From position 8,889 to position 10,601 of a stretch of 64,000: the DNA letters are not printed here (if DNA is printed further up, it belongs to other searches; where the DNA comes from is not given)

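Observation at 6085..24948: Self-contained extracellular nucleic-acid utilisation locus (about 19 kb, 19 co-directional genes)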

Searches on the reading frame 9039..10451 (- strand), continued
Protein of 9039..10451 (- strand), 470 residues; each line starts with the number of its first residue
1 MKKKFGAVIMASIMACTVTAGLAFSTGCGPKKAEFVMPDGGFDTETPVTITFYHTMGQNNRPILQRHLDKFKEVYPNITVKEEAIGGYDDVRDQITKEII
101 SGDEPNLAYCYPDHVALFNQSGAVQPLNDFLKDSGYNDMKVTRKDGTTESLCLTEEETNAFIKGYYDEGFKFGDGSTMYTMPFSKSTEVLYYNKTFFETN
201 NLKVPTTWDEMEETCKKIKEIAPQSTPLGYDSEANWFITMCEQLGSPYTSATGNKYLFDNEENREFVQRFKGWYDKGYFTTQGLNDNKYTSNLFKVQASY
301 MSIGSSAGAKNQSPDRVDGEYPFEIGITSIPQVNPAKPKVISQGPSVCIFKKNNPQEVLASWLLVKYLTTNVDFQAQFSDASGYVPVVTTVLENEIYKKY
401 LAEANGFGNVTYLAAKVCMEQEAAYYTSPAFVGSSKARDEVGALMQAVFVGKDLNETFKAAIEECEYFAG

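Call 76: find_homologous_proteins(query=P0267, max_evalue=1e-20)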
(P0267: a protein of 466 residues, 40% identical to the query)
Query P0267 (466 aa): 1331 proteins with E <= 1e-20 among 8000 candidates; the best 120 are listed.
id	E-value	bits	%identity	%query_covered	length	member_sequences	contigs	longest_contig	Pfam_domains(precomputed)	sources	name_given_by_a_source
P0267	0.0e+0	1044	100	100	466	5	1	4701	PF13416.12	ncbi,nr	ncbi:MAG: extracellular solute-binding protein [Candidatus Phytoplasma sp.]|nr:extracellular solute-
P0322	1.7e-188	645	62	99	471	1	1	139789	PF13416.12,PF01547.31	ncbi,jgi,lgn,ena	-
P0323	2.1e-188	645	63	99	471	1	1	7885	PF13416.12,PF01547.31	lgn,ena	-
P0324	2.4e-188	645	62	99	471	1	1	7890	PF13416.12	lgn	-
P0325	1.2e-185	636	62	99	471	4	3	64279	PF13416.12,PF01547.31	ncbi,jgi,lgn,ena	-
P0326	6.9e-185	633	62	99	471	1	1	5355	PF13416.12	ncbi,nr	ncbi:MAG: extracellular solute-binding protein [Acholeplasmataceae bacterium]|nr:extracellular solut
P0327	1.8e-184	632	62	99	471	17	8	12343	PF13416.12,PF01547.31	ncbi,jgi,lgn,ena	ncbi:MAG: extracellular solute-binding protein [Acholeplasmataceae bacterium]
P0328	9.8e-178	610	61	99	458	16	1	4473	PF13416.12,PF01547.31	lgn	-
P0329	2.5e-176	605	58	99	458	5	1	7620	PF13416.12,PF01547.31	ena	-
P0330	2.4e-170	585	59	100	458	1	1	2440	PF13416.12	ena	-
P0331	1.8e-165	569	57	100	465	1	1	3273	PF13416.12,PF01547.31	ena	-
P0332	1.7e-136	474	50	99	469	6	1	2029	PF13416.12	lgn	-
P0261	2.0e-130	454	49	99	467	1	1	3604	PF13416.12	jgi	-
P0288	3.2e-123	430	47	99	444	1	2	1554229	PF13416.12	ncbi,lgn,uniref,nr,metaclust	ncbi:ABC-type transport system, substrate-binding component [Alteracholeplasma palmae J233]|uniref:A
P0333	2.7e-122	427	45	93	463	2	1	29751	PF13416.12,PF01547.31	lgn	-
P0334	1.0e-117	412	47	96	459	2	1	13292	PF13416.12,PF01547.31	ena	-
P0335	1.0e-112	395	42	99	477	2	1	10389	PF13416.12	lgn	-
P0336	3.0e-112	394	43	98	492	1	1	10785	PF13416.12,PF01547.31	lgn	-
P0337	3.2e-112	394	45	93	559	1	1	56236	PF09479.17,PF13416.12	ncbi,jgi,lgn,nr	ncbi:MAG: extracellular solute-binding protein [Acholeplasmatales bacterium]|jgi:multiple sugar tran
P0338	1.8e-111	391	41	99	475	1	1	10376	PF13416.12,PF01547.31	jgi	jgi:multiple sugar transport system substrate-binding protein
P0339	7.3e-111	389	45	87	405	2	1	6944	PF13416.12,PF01547.31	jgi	jgi:multiple sugar transport system substrate-binding protein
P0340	1.1e-110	389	43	96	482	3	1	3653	PF13416.12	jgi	jgi:multiple sugar transport system substrate-binding protein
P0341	1.0e-109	385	42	97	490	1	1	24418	PF13416.12,PF01547.31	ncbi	-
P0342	7.7e-109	383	45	95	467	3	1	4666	PF13416.12,PF01547.31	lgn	-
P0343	2.0e-108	381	42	95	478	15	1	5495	PF13416.12,PF01547.31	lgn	-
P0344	5.5e-108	380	43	99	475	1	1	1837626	PF13416.12,PF01547.31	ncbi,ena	-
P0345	2.4e-107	378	44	98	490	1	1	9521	PF13416.12,PF01547.31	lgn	-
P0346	3.4e-107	377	42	96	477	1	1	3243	PF13416.12,PF01547.31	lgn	-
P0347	4.1e-107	377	42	99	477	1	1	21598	PF13416.12,PF01547.31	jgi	jgi:multiple sugar transport system substrate-binding protein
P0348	5.1e-107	377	41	98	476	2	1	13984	PF13416.12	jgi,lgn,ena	-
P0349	5.8e-107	376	42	96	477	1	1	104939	PF13416.12,PF01547.31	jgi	-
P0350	1.6e-106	375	43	96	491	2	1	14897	PF13416.12,PF01547.31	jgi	-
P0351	1.8e-106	375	42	96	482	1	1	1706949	PF13416.12,PF01547.31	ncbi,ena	-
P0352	4.0e-106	374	42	98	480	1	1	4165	PF13416.12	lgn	-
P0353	9.1e-106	372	43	98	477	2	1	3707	PF13416.12,PF01547.31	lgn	-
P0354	1.3e-105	372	42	98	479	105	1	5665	PF13416.12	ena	-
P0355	2.4e-105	371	43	99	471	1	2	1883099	PF13416.12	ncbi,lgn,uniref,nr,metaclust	ncbi:extracellular solute-binding protein [Haploplasma axanthum]|uniref:Glycerol-3-phosphate transpo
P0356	3.0e-105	371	42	99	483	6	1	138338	PF13416.12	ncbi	ncbi:MAG: extracellular solute-binding protein [Acholeplasmataceae bacterium]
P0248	4.2e-105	370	43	98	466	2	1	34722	PF13416.12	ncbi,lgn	-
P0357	8.7e-105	369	41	98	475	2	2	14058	PF13416.12,PF01547.31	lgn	-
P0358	1.4e-104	369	41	98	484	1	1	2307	PF13416.12,PF01547.31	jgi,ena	-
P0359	1.7e-104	368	40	98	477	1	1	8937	PF13416.12,PF01547.31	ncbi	-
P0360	2.1e-104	368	41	99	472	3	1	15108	PF13416.12,PF01547.31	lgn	-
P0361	2.3e-104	368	41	98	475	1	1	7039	PF13416.12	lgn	-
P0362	2.5e-104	368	40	99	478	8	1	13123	PF13416.12,PF01547.31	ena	-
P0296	4.5e-104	367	40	98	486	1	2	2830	PF13416.12,PF01547.31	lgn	-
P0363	4.7e-104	367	44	99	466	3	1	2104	PF13416.12,PF01547.31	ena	-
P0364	5.1e-104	367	42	96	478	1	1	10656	PF13416.12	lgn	-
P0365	1.2e-103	366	41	98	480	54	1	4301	PF13416.12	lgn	-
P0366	1.4e-103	365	41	99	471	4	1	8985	PF13416.12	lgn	-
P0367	1.5e-103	365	45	89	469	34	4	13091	PF13416.12,PF01547.31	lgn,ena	-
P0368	3.4e-103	364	43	90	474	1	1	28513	PF13416.12,PF01547.31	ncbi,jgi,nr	ncbi:MAG: extracellular solute-binding protein [Acholeplasmatales bacterium]|jgi:multiple sugar tran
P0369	3.6e-103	364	43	96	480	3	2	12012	PF13416.12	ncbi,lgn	-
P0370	7.4e-103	363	42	99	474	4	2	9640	PF13416.12,PF01547.31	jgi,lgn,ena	jgi:multiple sugar transport system substrate-binding protein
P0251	2.8e-102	361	42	99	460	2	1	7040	PF13416.12,PF01547.31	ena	-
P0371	7.7e-102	360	41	97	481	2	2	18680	PF13416.12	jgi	jgi:multiple sugar transport system substrate-binding protein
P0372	1.3e-101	359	39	98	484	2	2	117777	PF13416.12,PF01547.31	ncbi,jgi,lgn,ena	-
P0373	1.4e-101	359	41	99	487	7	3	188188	PF13416.12,PF01547.31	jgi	jgi:multiple sugar transport system substrate-binding protein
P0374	1.6e-101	359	41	96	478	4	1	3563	PF13416.12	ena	-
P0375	3.5e-101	357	39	96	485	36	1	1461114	PF13416.12,PF01547.31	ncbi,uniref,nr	ncbi:extracellular solute-binding protein [Acholeplasma laidlawii]|uniref:extracellular solute-bindi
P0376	3.6e-101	357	42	98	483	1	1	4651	PF13416.12,PF01547.31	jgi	-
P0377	4.5e-101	357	42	93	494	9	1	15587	PF13416.12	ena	-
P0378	5.6e-101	357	40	96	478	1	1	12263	PF13416.12,PF01547.31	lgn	-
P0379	9.2e-101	356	40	96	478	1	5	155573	PF13416.12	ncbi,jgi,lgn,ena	jgi:multiple sugar transport system substrate-binding protein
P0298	1.1e-100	356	44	98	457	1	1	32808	PF13416.12,PF01547.31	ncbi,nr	ncbi:extracellular solute-binding protein [Acholeplasma sp. OttesenSCG-928-E16]|nr:extracellular sol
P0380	1.3e-100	355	41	99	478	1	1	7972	PF13416.12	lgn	-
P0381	1.5e-100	355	39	96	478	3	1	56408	PF13416.12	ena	-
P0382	2.6e-100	355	44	93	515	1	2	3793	PF13416.12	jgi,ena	jgi:multiple sugar transport system substrate-binding protein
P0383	3.3e-100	354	40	99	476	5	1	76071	PF13416.12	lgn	-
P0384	5.0e-100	354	40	96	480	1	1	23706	PF13416.12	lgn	-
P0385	6.9e-100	353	40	95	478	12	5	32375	PF13416.12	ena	-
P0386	8.5e-100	353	40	98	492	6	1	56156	PF13416.12,PF01547.31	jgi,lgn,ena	jgi:multiple sugar transport system substrate-binding protein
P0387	1.0e-99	353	40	99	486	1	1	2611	PF13416.12,PF01547.31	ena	-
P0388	1.1e-99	352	41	99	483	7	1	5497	PF13416.12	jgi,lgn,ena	jgi:multiple sugar transport system substrate-binding protein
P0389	1.1e-99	352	39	99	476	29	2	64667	PF13416.12,PF01547.31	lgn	-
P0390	1.6e-99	352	42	95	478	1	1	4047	PF13416.12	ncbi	-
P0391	2.4e-99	351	40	97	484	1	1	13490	PF13416.12,PF01547.31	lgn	-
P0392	2.7e-99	351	41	100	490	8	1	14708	PF13416.12,PF01547.31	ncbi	ncbi:MAG: extracellular solute-binding protein [Bacilli bacterium]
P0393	5.1e-99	350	42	99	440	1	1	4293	PF13416.12,PF01547.31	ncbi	-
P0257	6.0e-99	350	42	99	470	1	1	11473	PF13416.12,PF01547.31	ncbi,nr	ncbi:MAG: extracellular solute-binding protein [Bacilli bacterium]|nr:extracellular solute-binding p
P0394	6.7e-99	350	40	95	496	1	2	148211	PF13416.12,PF01547.31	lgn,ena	-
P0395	1.0e-98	349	40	98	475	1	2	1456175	PF13416.12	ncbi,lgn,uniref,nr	ncbi:extracellular solute-binding protein [Acholeplasma hippikon]|uniref:Glycerol-3-phosphate transp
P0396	1.6e-98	349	42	95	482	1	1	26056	PF13416.12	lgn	-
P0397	2.4e-98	348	42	96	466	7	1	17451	PF13416.12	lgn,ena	-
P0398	2.9e-98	348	38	98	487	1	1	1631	PF13416.12,PF01547.31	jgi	jgi:multiple sugar transport system substrate-binding protein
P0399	4.3e-98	347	38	98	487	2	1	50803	PF13416.12,PF01547.31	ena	-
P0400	4.4e-98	347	40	99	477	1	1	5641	PF13416.12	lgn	-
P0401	6.3e-98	347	38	98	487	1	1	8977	PF13416.12,PF01547.31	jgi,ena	-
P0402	6.9e-98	347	38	98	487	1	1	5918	PF13416.12,PF01547.31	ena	-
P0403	7.9e-98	346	46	89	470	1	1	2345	PF13416.12,PF01547.31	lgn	-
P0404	8.7e-98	346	39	99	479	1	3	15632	PF13416.12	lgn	-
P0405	1.4e-97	345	42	93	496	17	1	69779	PF13416.12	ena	-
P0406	1.5e-97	345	38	98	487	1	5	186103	PF13416.12,PF01547.31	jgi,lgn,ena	jgi:multiple sugar transport system substrate-binding protein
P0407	2.4e-97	345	38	98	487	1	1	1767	PF13416.12,PF01547.31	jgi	jgi:multiple sugar transport system substrate-binding protein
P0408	5.4e-97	344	38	98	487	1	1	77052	PF13416.12,PF01547.31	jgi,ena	jgi:multiple sugar transport system substrate-binding protein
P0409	6.1e-97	343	39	98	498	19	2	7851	PF13416.12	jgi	jgi:multiple sugar transport system substrate-binding protein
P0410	8.7e-97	343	38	98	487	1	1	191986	PF13416.12,PF01547.31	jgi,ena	jgi:multiple sugar transport system substrate-binding protein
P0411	8.8e-97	343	39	98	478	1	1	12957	PF13416.12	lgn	-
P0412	9.3e-97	343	40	99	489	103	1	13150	PF13416.12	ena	-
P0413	1.3e-96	342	42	94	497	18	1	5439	PF13416.12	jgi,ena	-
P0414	1.4e-96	342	39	98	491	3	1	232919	PF13416.12,PF01547.31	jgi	jgi:multiple sugar transport system substrate-binding protein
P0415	2.2e-96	342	39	98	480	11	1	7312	PF13416.12,PF01547.31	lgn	-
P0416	2.5e-96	341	40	98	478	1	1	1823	PF13416.12,PF01547.31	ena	-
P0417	3.9e-96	341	42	99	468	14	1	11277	PF13416.12,PF01547.31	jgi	jgi:multiple sugar transport system substrate-binding protein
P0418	4.4e-96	341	41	99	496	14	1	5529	PF01547.31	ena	-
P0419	4.6e-96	341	42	98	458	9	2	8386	PF13416.12,PF01547.31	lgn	-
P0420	4.7e-96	340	41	95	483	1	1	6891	PF13416.12,PF01547.31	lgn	-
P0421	6.7e-96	340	44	90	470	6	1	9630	PF13416.12,PF01547.31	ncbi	-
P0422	8.3e-96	340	38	98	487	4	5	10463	PF13416.12,PF01547.31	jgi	jgi:multiple sugar transport system substrate-binding protein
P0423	1.1e-95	339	41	93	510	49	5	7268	PF13416.12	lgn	-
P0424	1.1e-95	339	40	98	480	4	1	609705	PF13416.12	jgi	-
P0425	1.5e-95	339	42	93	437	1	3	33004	PF13416.12,PF01547.31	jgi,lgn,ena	jgi:multiple sugar transport system substrate-binding protein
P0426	2.0e-95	338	42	93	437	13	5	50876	PF13416.12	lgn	-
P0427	4.6e-95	337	37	98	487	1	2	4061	PF13416.12,PF01547.31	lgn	-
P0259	8.4e-95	336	40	100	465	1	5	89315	PF13416.12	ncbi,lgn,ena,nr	ncbi:MAG: extracellular solute-binding protein [Bacilli bacterium]|nr:extracellular solute-binding p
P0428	1.4e-94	336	38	98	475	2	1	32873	PF13416.12,PF01547.31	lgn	-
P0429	1.7e-94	335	44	90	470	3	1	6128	PF13416.12,PF01547.31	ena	-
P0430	1.9e-94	335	43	98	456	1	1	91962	PF13416.12,PF01547.31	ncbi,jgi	ncbi:MAG: extracellular solute-binding protein [Bacilli bacterium]|jgi:multiple sugar transport syst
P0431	4.1e-94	334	39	99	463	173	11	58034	PF13416.12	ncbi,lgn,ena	-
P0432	4.9e-94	334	37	99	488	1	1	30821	PF13416.12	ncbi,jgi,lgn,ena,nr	ncbi:MAG: extracellular solute-binding protein [Acholeplasma sp.]|nr:extracellular solute-binding pr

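Call 77: find_encoding_contigs(protein=P0375, flank=10000, max_places=1)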
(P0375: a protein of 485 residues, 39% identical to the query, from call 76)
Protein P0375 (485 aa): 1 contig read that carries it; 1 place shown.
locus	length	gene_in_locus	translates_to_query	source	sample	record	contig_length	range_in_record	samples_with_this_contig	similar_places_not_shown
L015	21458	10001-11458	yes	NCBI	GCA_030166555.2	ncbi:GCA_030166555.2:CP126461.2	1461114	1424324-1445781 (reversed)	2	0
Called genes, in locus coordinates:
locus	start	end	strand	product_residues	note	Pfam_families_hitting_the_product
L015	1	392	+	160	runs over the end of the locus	PF00255:GSHPx, PF00578:AhpC-TSA (faint)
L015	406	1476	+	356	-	PF02687:FtsX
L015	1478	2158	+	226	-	PF02463:SMC_N (weak), PF00005:ABC_tran, PF13304:AAA_21 (faint)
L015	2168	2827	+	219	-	-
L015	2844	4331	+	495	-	PF00070:Pyr_redox (faint), PF00890:FAD_binding_2 (faint), PF01266:DAO (weak), PF01593:Amino_oxidase, PF03486:HI0933_like (faint), PF07992:Pyr_redox_2 (weak), PF13450:NAD_binding_8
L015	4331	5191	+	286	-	PF00494:SQS_PSY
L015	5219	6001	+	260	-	PF01940:DUF92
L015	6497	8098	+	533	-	PF00005:ABC_tran, PF13304:AAA_21 (faint)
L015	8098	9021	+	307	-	PF00528:BPD_transp_1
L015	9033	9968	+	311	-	PF00528:BPD_transp_1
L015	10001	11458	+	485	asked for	PF01547:SBP_bac_1, PF13416:SBP_bac_8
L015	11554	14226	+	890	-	PF20578:aBig_2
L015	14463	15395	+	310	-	-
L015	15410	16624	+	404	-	PF00932:LTD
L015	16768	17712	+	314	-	PF01368:DHH, PF02272:DHHA1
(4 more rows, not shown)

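Call 78: find_encoding_contigs(protein=P0288, flank=10000, max_places=1)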
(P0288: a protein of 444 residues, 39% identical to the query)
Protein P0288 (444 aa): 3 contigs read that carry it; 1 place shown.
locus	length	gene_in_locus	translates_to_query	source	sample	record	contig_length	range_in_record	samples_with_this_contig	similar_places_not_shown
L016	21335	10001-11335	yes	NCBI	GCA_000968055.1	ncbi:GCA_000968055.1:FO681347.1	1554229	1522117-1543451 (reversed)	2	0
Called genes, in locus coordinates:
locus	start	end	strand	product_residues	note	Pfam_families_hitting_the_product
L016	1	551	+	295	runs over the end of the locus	-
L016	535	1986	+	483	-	-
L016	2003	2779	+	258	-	PF08843:AbiEii (weak)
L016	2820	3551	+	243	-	PF02223:Thymidylate_kin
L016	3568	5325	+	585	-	PF00664:ABC_membrane, PF00005:ABC_tran, PF02463:SMC_N (weak)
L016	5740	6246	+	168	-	PF00293:NUDIX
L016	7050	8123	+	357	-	PF00005:ABC_tran, PF13304:AAA_21 (faint)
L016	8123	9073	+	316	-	PF00528:BPD_transp_1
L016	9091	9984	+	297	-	PF00528:BPD_transp_1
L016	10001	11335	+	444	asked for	PF13416:SBP_bac_8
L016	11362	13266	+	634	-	PF20578:aBig_2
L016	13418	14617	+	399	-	PF00932:LTD, PF00565:SNase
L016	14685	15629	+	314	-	PF01368:DHH, PF02272:DHHA1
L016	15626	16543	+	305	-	PF01368:DHH, PF02272:DHHA1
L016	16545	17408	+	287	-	PF01171:ATP_bind_3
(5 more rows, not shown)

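Call 83: find_related_loci(query=A4, collection=metagenome_contigs, flank=10000)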
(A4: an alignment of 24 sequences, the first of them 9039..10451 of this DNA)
Query A4 (470 aa) in metagenome_contigs; peptide patterns used: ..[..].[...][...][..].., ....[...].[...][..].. (x = any residue, [..] = any of these).
600 stretches matched a pattern (row limit reached: there are more); 565 encode a relative of the query (tblastn E <= 1e-3); the best 80 are kept; 80 distinct loci.
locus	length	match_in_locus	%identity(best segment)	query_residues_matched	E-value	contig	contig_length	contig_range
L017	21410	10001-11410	60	1-467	0e+0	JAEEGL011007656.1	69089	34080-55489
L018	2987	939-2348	60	1-467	0e+0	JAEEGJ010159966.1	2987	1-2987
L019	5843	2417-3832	59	8-470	0e+0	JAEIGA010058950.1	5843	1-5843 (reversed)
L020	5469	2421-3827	59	3-467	0e+0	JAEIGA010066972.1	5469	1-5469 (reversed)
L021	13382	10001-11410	58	1-467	1e-179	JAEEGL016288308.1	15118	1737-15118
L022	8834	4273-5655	59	1-470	1e-179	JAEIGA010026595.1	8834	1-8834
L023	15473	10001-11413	58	1-467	3e-179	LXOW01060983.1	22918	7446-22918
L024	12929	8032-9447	58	2-467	1e-178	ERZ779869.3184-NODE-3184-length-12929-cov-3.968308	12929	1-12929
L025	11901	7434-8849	58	2-467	2e-178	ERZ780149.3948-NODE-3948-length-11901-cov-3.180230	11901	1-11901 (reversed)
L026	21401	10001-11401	58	1-467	1e-177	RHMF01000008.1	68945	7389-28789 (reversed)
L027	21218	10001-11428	57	2-467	5e-177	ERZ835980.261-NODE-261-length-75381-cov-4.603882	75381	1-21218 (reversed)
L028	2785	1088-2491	58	8-467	0e+0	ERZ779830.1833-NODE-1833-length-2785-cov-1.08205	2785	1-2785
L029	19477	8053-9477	58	3-467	2e-176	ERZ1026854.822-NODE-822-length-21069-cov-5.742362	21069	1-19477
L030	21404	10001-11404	58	8-467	1e-176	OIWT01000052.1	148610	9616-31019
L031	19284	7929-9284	59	22-467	3e-176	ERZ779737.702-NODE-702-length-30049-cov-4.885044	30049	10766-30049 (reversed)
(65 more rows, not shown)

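Call 90: find_encoding_contigs(protein=P0344, flank=10000, max_places=1)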
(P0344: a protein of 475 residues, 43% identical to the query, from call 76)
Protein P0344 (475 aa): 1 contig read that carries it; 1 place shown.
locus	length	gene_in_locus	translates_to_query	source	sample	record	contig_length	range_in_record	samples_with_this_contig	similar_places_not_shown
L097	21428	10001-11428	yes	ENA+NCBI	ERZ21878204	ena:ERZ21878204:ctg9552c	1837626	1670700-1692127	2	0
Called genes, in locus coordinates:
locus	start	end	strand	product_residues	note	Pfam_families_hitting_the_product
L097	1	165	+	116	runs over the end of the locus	PF00825:Ribonuclease_P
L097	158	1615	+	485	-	PF02096:60KD_IMP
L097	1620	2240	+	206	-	PF14804:Jag_N (weak), PF13083:KH_KhpA-B (weak), PF01424:R3H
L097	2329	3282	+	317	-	-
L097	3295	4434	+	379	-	PF02646:RmuC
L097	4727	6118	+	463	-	PF01336:tRNA_anti-codon, PF00152:tRNA-synt_2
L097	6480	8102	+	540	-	PF00005:ABC_tran, PF13304:AAA_21 (weak), PF00005:ABC_tran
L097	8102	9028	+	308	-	PF00528:BPD_transp_1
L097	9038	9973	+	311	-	PF00528:BPD_transp_1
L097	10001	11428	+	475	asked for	PF01547:SBP_bac_1, PF13416:SBP_bac_8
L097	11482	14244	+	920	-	PF20578:aBig_2, PF00932:LTD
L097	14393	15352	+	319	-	-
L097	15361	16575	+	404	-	PF00932:LTD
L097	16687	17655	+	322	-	PF00356:LacI, PF00532:Peripla_BP_1, PF13377:Peripla_BP_3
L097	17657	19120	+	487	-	PF01087:GalP_UDP_transf, PF02744:GalP_UDP_tr_C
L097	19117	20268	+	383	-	PF10509:GalKase_gal_bdg, PF00288:GHMP_kinases_N, PF08544:GHMP_kinases_C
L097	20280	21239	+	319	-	PF01073:3Beta_HSD, PF01370:Epimerase, PF02719:Polysacc_synt_2, PF04321:RmlD_sub_bind, PF13460:NAD_binding_10, PF16363:GDP_Man_Dehyd, PF07993:NAD_binding_4 (weak)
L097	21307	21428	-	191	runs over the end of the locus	PF03807:F420_oxidored (weak)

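Call 91: find_encoding_contigs(protein=P0414, flank=10000, max_places=1)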
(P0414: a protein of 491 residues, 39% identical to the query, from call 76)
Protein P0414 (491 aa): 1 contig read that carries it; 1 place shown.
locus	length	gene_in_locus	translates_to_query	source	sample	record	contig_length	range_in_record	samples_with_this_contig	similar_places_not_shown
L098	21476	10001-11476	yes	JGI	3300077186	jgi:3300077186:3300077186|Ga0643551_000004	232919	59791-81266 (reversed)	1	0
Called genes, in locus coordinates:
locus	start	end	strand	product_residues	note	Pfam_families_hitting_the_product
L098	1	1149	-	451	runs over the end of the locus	PF11638:DnaA_N, PF00308:Bac_DnaA, PF01695:IstB_IS21 (weak), PF08299:Bac_DnaA_C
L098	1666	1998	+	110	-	PF00825:Ribonuclease_P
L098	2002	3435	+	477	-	PF02096:60KD_IMP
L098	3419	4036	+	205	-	PF13083:KH_KhpA-B (weak), PF01424:R3H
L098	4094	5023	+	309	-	PF05708:Peptidase_C92 (faint)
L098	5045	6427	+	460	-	PF01336:tRNA_anti-codon, PF00152:tRNA-synt_2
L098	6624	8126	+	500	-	PF00005:ABC_tran, PF13304:AAA_21 (faint), PF17912:OB_MalK (faint)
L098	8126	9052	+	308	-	PF00528:BPD_transp_1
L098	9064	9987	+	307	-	PF00528:BPD_transp_1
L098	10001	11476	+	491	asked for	PF01547:SBP_bac_1, PF13416:SBP_bac_8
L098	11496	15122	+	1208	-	PF20578:aBig_2, PF01336:tRNA_anti-codon (faint), PF04076:BOF (faint), PF20578:aBig_2, PF00932:LTD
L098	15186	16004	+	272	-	-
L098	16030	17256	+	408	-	PF00932:LTD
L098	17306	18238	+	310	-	PF01368:DHH, PF02272:DHHA1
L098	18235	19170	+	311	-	PF01368:DHH, PF02272:DHHA1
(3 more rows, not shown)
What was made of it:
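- On DNA-degradation locus (Izemoplasmatales/Acholeplasmatales type): The Acholeplasma counterparts have aBig_2, OB and LTD (calls 90, 91).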
